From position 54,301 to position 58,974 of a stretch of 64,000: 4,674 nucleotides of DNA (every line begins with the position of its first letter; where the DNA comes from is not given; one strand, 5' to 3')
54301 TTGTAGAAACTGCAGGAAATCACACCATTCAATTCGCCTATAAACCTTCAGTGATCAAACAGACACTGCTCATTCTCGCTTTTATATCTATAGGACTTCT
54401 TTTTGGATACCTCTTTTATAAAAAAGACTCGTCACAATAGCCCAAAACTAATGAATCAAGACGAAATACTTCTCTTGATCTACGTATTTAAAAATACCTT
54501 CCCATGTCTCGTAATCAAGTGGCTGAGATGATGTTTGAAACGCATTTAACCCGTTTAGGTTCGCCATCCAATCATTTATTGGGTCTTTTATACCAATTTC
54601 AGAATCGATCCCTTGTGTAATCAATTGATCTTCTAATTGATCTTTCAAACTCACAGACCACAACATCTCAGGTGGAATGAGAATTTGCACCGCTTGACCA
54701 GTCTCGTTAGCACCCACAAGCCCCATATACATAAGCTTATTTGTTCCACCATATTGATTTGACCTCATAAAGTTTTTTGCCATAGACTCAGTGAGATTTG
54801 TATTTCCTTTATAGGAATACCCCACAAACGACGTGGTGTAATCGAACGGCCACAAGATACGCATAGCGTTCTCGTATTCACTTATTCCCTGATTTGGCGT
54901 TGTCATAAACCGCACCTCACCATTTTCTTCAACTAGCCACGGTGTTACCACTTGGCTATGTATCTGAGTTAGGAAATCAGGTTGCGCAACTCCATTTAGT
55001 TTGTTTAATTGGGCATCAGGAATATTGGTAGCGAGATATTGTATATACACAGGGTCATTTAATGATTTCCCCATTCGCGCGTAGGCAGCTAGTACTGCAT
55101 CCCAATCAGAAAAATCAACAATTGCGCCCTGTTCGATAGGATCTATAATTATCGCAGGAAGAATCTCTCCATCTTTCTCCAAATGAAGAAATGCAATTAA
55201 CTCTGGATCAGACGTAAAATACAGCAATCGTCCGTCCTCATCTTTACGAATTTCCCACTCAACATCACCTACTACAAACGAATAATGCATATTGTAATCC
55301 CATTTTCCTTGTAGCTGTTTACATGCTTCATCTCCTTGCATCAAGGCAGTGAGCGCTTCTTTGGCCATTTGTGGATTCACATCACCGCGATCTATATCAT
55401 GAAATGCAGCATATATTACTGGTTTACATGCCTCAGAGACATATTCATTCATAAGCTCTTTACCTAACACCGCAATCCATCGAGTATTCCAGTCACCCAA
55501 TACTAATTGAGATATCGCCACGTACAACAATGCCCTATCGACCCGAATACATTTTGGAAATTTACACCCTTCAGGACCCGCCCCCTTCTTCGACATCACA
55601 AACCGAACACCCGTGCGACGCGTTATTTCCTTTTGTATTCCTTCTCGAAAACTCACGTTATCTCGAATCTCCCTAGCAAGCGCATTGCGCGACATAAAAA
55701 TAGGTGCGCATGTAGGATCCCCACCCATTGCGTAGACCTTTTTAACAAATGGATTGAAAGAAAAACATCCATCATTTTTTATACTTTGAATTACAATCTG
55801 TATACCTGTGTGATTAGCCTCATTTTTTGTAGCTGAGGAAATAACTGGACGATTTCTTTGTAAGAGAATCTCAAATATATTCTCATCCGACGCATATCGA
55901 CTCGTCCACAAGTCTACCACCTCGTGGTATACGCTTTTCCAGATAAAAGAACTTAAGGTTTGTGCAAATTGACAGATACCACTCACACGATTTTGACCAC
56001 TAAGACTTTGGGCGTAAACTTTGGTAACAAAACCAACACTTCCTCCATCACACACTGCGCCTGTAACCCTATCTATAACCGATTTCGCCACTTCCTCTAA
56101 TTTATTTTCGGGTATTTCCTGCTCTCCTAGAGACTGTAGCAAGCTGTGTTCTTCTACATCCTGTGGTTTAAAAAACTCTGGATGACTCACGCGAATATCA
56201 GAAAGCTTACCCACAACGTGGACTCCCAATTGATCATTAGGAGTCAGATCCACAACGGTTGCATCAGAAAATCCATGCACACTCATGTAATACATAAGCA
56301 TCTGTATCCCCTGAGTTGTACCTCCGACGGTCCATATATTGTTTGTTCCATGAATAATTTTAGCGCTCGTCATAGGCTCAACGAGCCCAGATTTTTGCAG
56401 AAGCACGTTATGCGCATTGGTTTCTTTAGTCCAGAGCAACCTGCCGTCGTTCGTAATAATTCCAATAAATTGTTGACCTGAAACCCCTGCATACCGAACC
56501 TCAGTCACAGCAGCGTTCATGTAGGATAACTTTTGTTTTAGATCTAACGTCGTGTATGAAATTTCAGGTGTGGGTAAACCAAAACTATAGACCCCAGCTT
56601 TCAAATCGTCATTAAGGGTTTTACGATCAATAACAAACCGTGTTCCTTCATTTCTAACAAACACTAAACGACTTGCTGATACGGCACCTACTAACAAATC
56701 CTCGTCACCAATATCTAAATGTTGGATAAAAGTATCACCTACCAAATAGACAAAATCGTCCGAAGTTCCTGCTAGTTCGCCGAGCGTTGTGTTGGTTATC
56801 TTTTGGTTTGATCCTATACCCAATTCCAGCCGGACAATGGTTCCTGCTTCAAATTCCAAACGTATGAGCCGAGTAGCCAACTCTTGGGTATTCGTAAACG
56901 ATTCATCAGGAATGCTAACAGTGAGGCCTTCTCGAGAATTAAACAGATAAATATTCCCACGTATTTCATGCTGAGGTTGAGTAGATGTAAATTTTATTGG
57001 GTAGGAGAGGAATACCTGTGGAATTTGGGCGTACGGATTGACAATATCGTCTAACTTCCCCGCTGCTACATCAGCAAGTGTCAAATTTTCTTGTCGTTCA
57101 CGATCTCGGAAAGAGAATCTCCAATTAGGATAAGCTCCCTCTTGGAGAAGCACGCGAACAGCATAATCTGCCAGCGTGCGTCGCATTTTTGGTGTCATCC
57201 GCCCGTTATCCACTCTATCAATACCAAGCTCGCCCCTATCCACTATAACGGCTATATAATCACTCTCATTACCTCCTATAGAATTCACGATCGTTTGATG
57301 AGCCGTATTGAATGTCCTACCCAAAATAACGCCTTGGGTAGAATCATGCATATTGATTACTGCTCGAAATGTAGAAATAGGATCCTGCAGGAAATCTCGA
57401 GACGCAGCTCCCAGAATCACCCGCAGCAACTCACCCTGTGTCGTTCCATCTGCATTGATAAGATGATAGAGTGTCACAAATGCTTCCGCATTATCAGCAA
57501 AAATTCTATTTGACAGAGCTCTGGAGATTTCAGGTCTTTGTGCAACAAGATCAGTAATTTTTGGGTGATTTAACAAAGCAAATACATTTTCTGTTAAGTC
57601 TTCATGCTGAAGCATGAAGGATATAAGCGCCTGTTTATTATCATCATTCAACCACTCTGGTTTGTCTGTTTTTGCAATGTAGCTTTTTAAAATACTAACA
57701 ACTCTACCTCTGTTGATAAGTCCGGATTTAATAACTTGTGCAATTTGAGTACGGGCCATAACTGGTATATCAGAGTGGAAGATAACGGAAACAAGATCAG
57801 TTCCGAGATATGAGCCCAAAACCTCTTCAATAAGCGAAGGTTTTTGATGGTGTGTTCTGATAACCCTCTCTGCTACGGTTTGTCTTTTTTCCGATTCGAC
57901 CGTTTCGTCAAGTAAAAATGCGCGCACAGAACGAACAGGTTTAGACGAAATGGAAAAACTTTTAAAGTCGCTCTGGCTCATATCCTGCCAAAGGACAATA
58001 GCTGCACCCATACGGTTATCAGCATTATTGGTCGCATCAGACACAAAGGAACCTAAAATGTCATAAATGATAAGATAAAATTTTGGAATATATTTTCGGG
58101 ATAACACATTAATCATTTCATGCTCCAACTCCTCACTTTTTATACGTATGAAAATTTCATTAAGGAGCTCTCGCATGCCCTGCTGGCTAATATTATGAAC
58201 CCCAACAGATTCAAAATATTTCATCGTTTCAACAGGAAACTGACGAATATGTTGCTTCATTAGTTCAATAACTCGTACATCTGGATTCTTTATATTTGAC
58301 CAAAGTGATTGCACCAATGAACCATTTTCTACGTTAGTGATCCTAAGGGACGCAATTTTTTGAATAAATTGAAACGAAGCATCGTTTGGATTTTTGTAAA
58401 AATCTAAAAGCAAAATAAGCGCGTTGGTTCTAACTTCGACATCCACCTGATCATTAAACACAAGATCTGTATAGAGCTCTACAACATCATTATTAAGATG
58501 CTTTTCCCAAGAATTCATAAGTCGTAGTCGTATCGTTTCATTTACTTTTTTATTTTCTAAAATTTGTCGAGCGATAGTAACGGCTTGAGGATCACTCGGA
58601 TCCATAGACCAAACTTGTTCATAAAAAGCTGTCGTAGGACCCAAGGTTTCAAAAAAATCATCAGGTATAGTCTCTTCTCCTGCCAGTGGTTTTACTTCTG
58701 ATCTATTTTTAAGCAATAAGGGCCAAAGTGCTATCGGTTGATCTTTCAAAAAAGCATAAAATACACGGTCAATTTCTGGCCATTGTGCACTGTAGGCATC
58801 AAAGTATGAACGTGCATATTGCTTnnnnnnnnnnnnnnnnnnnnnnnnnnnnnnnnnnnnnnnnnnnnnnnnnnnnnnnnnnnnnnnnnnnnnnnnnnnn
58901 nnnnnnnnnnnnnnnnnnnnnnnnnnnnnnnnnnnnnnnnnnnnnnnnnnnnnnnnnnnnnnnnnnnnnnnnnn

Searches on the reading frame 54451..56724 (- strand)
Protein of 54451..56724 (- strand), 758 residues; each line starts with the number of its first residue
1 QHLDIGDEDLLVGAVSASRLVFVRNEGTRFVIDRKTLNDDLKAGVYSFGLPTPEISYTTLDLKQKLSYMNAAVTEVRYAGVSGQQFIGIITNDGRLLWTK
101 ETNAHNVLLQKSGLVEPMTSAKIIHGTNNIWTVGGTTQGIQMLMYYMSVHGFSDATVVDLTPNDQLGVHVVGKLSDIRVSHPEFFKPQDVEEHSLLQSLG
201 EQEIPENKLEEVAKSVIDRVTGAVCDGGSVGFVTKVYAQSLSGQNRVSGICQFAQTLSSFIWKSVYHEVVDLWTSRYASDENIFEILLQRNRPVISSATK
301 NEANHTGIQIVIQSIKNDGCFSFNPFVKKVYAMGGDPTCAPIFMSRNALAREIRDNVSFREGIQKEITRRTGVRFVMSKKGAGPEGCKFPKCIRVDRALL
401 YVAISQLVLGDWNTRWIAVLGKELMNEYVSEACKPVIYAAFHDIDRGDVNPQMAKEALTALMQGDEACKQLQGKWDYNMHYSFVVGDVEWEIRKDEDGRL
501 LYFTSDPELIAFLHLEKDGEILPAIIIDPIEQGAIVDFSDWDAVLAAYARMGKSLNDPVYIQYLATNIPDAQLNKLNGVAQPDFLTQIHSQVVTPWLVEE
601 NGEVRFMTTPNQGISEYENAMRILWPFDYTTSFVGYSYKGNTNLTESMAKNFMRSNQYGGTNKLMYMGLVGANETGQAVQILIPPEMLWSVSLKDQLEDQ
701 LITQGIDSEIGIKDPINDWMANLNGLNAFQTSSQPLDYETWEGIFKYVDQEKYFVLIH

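Call 66: search_solved_structures(query=window:54451-56724:-, max_evalue=1)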
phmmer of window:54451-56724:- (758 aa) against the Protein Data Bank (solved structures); distinct sequences matched with E-value up to 1: 0.

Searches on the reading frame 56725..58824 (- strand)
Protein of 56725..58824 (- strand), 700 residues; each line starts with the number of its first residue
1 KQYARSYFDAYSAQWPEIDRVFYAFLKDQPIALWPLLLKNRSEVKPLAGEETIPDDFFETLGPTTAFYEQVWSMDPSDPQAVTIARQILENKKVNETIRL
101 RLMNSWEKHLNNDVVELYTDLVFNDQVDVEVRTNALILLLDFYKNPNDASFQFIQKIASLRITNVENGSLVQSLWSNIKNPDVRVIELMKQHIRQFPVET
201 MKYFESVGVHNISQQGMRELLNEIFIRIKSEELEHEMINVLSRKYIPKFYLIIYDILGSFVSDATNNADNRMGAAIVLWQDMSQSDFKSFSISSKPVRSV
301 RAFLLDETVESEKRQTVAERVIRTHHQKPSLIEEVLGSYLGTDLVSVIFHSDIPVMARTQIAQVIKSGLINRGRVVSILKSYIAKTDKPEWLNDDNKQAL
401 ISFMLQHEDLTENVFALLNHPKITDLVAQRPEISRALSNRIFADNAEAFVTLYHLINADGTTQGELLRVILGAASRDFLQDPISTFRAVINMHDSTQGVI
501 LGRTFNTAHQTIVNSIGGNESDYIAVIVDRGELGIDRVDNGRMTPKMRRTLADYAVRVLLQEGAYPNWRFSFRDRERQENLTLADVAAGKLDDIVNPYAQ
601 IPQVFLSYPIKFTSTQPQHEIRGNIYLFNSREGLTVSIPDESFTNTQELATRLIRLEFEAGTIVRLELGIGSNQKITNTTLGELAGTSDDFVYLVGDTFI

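Call 65: search_solved_structures(query=window:56725-58824:-, max_evalue=1)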
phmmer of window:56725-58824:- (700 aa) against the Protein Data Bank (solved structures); distinct sequences matched with E-value up to 1: 0.
